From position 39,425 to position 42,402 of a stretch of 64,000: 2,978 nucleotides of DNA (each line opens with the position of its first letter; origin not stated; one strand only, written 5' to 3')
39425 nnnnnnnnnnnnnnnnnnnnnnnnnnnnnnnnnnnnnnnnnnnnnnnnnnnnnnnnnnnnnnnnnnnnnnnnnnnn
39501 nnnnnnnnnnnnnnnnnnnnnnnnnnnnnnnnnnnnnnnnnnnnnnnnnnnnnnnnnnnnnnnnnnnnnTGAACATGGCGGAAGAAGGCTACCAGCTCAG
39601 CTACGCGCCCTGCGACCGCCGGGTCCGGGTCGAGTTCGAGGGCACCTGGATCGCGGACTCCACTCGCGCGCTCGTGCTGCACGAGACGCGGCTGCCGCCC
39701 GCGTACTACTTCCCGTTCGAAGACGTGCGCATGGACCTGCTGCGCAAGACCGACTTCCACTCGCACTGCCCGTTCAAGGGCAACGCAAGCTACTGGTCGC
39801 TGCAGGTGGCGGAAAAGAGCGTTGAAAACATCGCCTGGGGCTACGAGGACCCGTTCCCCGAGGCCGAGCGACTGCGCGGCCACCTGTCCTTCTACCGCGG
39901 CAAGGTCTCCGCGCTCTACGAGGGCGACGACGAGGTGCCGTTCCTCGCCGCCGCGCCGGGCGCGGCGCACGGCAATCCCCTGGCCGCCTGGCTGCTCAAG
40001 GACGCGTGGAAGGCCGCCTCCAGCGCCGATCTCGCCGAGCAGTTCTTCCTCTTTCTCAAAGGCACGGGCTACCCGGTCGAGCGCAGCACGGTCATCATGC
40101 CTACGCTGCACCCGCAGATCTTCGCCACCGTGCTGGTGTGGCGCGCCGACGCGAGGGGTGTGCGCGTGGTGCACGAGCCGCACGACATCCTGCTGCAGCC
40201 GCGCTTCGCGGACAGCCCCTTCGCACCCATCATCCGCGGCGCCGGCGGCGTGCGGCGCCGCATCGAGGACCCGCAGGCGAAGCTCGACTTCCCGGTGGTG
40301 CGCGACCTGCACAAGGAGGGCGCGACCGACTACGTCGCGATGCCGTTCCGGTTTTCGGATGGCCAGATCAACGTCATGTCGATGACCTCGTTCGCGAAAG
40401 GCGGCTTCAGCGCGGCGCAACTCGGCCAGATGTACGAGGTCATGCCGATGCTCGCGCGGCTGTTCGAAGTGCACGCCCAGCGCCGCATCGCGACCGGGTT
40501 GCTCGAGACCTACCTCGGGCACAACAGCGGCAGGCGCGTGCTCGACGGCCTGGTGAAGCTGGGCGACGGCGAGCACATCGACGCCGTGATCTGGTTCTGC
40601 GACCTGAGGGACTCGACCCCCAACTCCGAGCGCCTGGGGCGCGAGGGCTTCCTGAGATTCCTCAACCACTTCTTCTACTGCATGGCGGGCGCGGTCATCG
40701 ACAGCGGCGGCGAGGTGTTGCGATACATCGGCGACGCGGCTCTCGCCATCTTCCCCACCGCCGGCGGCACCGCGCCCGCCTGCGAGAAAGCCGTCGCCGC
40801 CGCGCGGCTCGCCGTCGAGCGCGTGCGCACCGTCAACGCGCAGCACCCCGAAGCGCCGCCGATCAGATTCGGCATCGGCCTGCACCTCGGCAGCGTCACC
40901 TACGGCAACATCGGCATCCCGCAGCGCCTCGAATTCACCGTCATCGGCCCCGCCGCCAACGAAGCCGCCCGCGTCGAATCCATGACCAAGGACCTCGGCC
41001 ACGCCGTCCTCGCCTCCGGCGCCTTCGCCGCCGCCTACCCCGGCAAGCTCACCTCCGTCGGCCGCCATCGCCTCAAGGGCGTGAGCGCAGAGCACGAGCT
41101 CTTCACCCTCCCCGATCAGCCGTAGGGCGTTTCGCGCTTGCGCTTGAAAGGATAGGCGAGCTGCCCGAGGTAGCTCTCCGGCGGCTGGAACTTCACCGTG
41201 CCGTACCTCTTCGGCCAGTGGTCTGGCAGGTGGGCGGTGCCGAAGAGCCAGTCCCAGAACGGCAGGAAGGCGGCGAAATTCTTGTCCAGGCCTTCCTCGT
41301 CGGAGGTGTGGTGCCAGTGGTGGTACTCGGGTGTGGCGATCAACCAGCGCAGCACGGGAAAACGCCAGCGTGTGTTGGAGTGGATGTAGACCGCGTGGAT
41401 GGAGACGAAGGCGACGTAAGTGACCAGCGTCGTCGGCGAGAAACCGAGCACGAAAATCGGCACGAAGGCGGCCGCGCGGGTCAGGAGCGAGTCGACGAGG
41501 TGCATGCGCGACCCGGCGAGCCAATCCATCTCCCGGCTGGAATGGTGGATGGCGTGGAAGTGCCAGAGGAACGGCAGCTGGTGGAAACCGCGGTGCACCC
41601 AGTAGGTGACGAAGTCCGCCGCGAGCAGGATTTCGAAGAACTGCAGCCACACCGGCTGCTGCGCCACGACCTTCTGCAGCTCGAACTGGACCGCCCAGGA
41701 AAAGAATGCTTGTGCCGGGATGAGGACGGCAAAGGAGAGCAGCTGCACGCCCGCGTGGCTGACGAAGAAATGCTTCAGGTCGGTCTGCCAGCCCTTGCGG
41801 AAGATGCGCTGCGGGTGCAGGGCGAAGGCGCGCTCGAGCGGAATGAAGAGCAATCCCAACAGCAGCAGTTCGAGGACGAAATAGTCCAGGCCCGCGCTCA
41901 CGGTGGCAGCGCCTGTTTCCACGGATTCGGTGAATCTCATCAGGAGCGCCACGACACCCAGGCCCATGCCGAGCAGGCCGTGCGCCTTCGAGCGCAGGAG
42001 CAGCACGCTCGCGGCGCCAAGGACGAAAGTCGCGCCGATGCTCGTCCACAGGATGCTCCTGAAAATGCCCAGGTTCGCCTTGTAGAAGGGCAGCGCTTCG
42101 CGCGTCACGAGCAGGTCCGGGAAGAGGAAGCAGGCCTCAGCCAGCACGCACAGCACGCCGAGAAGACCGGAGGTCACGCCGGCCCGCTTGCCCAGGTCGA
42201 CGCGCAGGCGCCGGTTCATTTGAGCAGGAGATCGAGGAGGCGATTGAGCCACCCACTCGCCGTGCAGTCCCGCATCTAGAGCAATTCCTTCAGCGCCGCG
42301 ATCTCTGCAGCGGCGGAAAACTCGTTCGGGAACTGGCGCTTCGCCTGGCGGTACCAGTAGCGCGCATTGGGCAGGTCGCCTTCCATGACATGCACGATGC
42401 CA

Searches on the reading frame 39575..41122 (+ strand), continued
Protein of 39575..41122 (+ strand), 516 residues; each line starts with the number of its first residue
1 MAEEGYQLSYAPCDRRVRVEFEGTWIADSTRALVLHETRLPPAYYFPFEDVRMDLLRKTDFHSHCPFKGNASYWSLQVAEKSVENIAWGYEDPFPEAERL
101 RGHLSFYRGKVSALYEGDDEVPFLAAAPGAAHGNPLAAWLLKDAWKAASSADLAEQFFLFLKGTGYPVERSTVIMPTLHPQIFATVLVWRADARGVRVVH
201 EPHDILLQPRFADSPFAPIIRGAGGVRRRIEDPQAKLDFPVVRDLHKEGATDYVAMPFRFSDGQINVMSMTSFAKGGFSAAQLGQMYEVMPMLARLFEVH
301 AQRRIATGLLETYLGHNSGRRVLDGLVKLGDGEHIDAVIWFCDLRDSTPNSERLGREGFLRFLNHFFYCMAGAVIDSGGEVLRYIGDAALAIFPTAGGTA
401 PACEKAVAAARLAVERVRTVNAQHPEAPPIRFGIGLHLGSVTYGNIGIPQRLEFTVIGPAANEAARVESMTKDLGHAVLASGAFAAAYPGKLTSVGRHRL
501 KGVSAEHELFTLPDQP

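Call 32: search_solved_structures(query=A1, max_evalue=0.01, show_alignments=3)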
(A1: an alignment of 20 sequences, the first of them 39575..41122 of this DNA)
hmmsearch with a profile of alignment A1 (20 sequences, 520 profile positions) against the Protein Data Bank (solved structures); distinct sequences matched with E-value up to 0.01: 42.
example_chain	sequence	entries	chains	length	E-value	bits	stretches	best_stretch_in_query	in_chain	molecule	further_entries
5mbg_A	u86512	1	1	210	1.5e-22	83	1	339-519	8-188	Beta subunit of photoactivated adenylyl cyclase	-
5mbj_A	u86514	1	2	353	5.2e-22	81.2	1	338-519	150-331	Beta subunit of photoactivated adenylyl cyclase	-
5m27_A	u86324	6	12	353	5.4e-22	81.1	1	339-519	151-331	Beta subunit of photoactivated adenylyl cyclase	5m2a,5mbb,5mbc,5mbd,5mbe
5mbk_A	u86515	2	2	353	5.4e-22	81.1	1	339-519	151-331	Beta subunit of photoactivated adenylyl cyclase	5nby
5x4t_A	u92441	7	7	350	7.6e-22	80.6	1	339-518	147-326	Photoactivated adenylyl cyclase | Family 3 adenylate cyclase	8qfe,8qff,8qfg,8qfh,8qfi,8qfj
9f1z_A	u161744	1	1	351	7.7e-22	80.6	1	339-518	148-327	Family 3 adenylate cyclase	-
5x4u_A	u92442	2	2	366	8.5e-22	80.5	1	339-518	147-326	Photoactivated adenylyl cyclase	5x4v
4yus_A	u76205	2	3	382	9.4e-22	80.3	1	339-518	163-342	Family 3 adenylate cyclase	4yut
9f1w_A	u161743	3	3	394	1e-21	80.2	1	339-518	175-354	Family 3 adenylate cyclase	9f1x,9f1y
1wc0_A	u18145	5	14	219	4.4e-21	78.1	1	343-510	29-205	ADENYLATE CYCLASE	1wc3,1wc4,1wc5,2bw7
5mbh_A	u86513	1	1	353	6.9e-21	77.5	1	340-519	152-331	Beta subunit of photoactivated adenylyl cyclase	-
1wc1_A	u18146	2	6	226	7.9e-21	77.3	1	344-510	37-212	ADENYLATE CYCLASE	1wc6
2w01_A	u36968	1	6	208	3.9e-20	75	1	337-508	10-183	ADENYLATE CYCLASE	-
6fht_A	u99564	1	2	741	1.4e-19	73.2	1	337-505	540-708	Bacteriophytochrome,Adenylate cyclase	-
3r5g_A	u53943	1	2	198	2e-18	69.3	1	343-515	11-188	CyaB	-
7r65_A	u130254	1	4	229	3.8e-10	42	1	342-476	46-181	Adenylate/guanylate cyclase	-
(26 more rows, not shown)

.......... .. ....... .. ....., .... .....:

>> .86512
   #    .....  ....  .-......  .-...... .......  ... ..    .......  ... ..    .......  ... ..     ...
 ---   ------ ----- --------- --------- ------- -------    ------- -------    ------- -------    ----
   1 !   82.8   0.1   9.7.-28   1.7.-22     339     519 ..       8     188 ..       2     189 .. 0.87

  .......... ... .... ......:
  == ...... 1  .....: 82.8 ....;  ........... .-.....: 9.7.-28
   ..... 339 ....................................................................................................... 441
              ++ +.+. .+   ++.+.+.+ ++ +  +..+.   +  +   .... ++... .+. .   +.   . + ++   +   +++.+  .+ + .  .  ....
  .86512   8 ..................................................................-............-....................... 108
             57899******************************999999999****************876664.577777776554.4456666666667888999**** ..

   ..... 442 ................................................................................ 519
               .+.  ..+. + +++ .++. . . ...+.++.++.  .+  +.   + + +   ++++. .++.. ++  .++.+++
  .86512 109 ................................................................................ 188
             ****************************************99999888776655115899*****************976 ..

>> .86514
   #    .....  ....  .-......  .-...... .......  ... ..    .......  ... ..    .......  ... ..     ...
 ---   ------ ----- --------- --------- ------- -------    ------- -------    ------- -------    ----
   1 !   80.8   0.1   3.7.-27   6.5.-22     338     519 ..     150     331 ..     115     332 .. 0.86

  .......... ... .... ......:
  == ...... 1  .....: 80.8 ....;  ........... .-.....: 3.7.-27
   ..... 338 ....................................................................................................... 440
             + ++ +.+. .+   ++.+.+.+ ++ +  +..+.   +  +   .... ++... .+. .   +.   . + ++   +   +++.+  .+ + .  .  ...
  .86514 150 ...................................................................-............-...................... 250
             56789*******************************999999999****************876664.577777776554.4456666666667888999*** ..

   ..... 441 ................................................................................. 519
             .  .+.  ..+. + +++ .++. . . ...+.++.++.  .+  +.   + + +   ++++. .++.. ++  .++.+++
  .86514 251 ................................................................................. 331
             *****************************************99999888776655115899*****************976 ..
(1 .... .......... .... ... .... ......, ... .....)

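Call 38: find_encoding_contigs(protein=P0013, flank=7000, max_places=1)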
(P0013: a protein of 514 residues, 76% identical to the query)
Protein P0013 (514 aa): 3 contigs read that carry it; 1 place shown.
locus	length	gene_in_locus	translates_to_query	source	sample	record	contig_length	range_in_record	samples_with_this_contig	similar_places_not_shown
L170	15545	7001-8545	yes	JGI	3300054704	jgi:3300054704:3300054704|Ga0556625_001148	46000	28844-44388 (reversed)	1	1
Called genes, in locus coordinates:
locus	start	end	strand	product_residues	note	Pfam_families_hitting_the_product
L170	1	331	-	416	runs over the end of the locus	PF02771:Acyl-CoA_dh_N, PF02770:Acyl-CoA_dh_M, PF00441:Acyl-CoA_dh_1, PF08028:Acyl-CoA_dh_2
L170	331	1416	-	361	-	PF01636:APH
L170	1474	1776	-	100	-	PF04325:DUF465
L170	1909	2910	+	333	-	PF28239:Npun_R2479 (faint)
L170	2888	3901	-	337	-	PF13365:Trypsin_2, PF00595:PDZ, PF13180:PDZ_2, PF17820:PDZ_6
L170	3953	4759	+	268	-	PF03372:Exo_endo_phos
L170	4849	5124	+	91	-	-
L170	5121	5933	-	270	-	PF00378:ECH_1, PF16113:ECH_2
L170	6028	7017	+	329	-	PF00291:PALP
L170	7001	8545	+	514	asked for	PF04248:NTP_transf_9, PF00211:Guanylate_cyc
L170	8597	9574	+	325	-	PF08240:ADH_N, PF00107:ADH_zinc_N, PF13602:ADH_zinc_N_2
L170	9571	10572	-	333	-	PF00126:HTH_1, PF03466:LysR_substrate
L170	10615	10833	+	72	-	-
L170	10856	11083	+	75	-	PF11142:DUF2917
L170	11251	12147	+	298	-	PF00106:adh_short, PF08659:KR, PF13561:adh_short_C2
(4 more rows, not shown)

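Call 39: find_encoding_contigs(protein=P0009, flank=7000, max_places=1)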
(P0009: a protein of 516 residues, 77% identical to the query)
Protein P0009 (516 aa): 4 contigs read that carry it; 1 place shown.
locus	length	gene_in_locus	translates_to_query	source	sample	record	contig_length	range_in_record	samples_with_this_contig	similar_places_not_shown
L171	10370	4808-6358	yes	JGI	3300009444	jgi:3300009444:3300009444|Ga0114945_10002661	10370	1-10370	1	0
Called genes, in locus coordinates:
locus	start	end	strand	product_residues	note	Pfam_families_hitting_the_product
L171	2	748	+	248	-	?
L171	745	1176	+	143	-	-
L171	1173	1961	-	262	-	PF27522:YDMC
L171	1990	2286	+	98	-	-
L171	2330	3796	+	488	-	PF01565:FAD_binding_4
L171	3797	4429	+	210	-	PF22285:DUF6962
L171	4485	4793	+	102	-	PF04972:BON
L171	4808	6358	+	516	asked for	PF04248:NTP_transf_9, PF00211:Guanylate_cyc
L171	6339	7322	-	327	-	PF04909:Amidohydro_2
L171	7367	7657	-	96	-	-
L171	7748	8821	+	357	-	PF00817:IMS, PF11798:IMS_HHH, PF11799:IMS_C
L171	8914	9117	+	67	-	-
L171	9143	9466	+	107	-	-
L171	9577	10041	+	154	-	PF00036:EF-hand_1 (faint), PF13405:EF-hand_6 (faint), PF13499:EF-hand_7 (weak), PF13202:EF-hand_5 (faint), PF04972:BON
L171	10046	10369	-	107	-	?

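Call 40: predict_structure(alignment_id=A1)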
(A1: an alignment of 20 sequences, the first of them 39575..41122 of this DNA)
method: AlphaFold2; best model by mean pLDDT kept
length: 516 residues; sequences in the alignment: 20
mean_pLDDT: 78.7   pTM: 0.54
mean pLDDT of the five models: 78.7, 77.4, 77.3, 71.0, 60.3
residues with pLDDT >= 90: 151; 70-90: 222; 50-70: 112; < 50: 31
segments of 3 or more residues with pLDDT < 50: 1-4, 125-132, 179-182, 261-263, 446-455
pLDDT, mean of each block of 10 residues (from residue 1): 56 92 92 80 91 90 68 86 84 82 86 88 50 62 71 90 89 68 74 85 55 61 69 72 85 77 68 85 76 72 64 67 58 81 88 77 83 82 74 90 97 95 92 95 53 54 91 94 95 93 87 78
secondary structure, 60 per line:
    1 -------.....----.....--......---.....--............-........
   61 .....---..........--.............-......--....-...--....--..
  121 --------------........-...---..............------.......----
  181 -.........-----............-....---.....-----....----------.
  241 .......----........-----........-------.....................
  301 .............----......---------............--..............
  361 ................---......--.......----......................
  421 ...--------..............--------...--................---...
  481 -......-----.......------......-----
elements in order: E8-12 E17-21 E24-29 E33-37 E40-47 E56-65 E69-78 E81-93 H95-100 E103-106 E113-116 H135-142 H150-163 E170-176 E182-190 E196-202 H203-207 H209-212 H216-220 E226-229 H240-247 E252-259 E265-272 H280-313 H318-323 E333-344 H347-376 E380-385 E388-394 H399-423 E432-445 E454-456 H459-474 E478-480 H482-487 E493-499 E506-511

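Call 45: fold_search(model_id=the predicted structure, library=pdb)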
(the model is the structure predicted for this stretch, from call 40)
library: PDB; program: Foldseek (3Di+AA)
matches with E <= 10: 1300; with E <= 0.001: 234
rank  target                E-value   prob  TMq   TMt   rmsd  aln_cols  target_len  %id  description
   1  4yut_A                1.3e-12  1.00  0.34  0.48  12.1       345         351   17  Crystal structure of photoactivated adenylyl cyclase of a cyanobacteriaOscillatoria acuminata in orthorhombic form (released 2016-06-01)
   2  6fht_A                1.9e-12  1.00  0.33  0.24  28.0       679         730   14  Crystal structure of an artificial phytochrome regulated adenylate/guanylate cyclase in its dark adapted Pr form (released 2018-04-18)
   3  8qfi                  3.3e-12  1.00  0.33  0.50  12.3       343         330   18  Room temperature crystal structure of the Photoactivated Adenylate Cyclase OaPAC after blue light excitation at 1.8 us d (released 2023-11-01)
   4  6fht_B                4.3e-12  1.00  0.33  0.24  28.8       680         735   15  Crystal structure of an artificial phytochrome regulated adenylate/guanylate cyclase in its dark adapted Pr form (released 2018-04-18)
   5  9f1y                  4.5e-12  1.00  0.32  0.45  13.5       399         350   16  Crystal structure of Oscillatoria acuminata adenylyate cyclase at 100K (released 2025-02-26)
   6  8qfg                  5.1e-12  1.00  0.32  0.48  13.5       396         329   15  Cryogenic crystal structure of the Photoactivated Adenylate Cyclase OaPAC after 5 seconds of blue light illumination (released 2023-11-01)
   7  4yus                  7.8e-12  1.00  0.32  0.45  12.7       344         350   17  Crystal structure of photoactivated adenylyl cyclase of a cyanobacteriaOscillatoria acuminata in hexagonal form (released 2016-06-01)
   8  9f1x                  1.1e-11  1.00  0.32  0.46  13.6       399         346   16  SSX room temperature structure of Oscillatoria acuminata adenylyate cyclase. (released 2025-02-26)
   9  9f1z                  1.4e-11  1.00  0.32  0.45  12.7       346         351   16  Crystal structure of adenylyate cyclase variant Y6W (released 2025-02-26)
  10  9f1w                  2.9e-11  1.00  0.33  0.47  13.5       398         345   16  SFX room temperature structure of Oscillatoria acuminata adenylyate cyclase. (released 2025-02-26)
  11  5m2a_B                3.3e-11  1.00  0.31  0.45  14.4       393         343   15  Structure of a bacterial light-regulated adenylyl cylcase (released 2017-04-05)
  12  5mbb_A                3.9e-11  1.00  0.31  0.46  12.4       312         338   18  Structure of a bacterial light-regulated adenylyl cylcase (released 2017-04-05)
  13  5mbj_B                5.1e-11  1.00  0.32  0.47  12.8       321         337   16  Structure of a bacterial light-regulated adenylyl cyclase (released 2017-04-05)
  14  3djm_D                6.7e-11  1.00  0.21  0.92   1.2       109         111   28  CRYSTAL STRUCTURE OF A PROTEIN OF UNKNOWN FUNCTION FROM DUF427 FAMILY (RSPH17029_0682) FROM RHODOBACTER SPHAEROIDES 2. (released 2008-07-01)
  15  5mbk                  7.1e-11  1.00  0.31  0.46  12.1       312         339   18  Structure of a bacterial light-regulated adenylyl cylcase (released 2017-04-05)
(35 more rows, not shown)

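Call 62: search_protein_families(library=padloc, proteins=[window:39575-41122:+], max_evalue=0.01)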
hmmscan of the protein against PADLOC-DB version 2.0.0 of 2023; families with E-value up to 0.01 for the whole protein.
window:39575-41122:+ (516 aa): 8 families
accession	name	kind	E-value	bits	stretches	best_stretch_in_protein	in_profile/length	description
PDLC00734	PycC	-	4.9e-20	69.9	1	336-471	189-324/374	Pycsar cyclase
PDLC02367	PycC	-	5.3e-15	53.5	1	331-471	38-177/226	-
PDLC00766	PycC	-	5e-12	43.8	1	331-474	38-183/232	Pycsar cyclase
PDLC00765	PycC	-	3.2e-06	24.5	1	360-475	285-401/477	Pycsar cyclase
PDLC02366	PycC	-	0.00017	18.7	1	398-472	114-187/486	-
PDLC02370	PycC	-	0.00097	16.6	1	338-470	83-222/340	-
PDLC00762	PycC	-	0.0059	13.5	1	359-470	76-191/508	Pycsar cyclase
PDLC00764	PycC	-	0.0083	13.1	0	338-467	96-234/449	Pycsar cyclase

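Call 67: list_cluster_members(proteins=[P0241, P0121, window:39575-41122:+])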
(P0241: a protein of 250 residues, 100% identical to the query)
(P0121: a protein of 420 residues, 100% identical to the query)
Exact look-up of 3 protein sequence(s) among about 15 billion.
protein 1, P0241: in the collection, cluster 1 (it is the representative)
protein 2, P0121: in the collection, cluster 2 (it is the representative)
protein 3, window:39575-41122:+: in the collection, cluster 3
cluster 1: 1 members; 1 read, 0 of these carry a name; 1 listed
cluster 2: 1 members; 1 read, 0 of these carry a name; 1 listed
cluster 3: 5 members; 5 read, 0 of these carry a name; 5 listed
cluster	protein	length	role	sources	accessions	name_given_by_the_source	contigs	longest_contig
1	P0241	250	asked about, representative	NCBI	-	-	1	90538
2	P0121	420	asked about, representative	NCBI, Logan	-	-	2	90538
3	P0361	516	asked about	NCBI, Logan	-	-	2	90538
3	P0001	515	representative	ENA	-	-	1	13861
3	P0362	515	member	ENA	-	-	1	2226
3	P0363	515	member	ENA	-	-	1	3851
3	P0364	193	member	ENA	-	-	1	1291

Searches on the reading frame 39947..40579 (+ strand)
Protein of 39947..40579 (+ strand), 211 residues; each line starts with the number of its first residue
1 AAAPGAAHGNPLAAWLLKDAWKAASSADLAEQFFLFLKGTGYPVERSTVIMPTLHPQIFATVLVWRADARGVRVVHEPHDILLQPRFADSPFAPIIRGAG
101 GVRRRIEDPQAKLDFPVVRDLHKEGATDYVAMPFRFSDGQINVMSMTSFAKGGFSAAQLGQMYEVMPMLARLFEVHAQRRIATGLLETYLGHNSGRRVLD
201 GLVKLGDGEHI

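Call 46: search_protein_families(library=pfam, proteins=[window:39947-40579:+], max_evalue=10)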
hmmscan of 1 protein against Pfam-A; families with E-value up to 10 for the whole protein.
window:39947-40579:+ (211 aa): 0 families

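Call 47: search_solved_structures(query=window:39947-40579:+, max_evalue=10)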
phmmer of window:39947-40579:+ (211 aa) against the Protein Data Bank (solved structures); distinct sequences matched with E-value up to 10: 0.

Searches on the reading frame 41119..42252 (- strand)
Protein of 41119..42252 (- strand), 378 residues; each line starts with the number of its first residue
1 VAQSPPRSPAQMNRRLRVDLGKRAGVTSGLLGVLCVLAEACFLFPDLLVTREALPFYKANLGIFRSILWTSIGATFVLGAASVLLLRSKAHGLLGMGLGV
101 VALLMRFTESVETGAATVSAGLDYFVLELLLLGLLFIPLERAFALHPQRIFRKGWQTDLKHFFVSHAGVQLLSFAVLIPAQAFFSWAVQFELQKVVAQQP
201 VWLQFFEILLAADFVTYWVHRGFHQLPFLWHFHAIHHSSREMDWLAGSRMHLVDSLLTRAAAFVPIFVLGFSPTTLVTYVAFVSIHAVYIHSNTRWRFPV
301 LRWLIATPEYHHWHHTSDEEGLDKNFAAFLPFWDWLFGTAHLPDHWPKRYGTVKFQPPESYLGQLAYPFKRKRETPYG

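Call 7: search_protein_families(library=pfam, proteins=[window:41119-42252:-], max_evalue=0.01)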
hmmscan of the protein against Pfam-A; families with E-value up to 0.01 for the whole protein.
window:41119-42252:- (378 aa): 1 family
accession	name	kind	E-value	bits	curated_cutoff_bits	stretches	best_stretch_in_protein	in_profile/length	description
PF04116.19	FA_hydroxylase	-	1.3e-31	110.2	31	1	208-339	4-132/132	Fatty acid hydroxylase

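Call 8: search_protein_families(library=ncbifam, proteins=[window:41119-42252:-], max_evalue=0.01)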
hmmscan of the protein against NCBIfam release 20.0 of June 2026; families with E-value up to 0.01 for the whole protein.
window:41119-42252:- (378 aa): 1 family
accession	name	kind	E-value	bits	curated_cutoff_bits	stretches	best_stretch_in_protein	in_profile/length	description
NF052566.1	OrLpdHdlsOlsERhiz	equivalog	1.2e-29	103.6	475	1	156-372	67-286/293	ornithine lipid hydroxylase OlsE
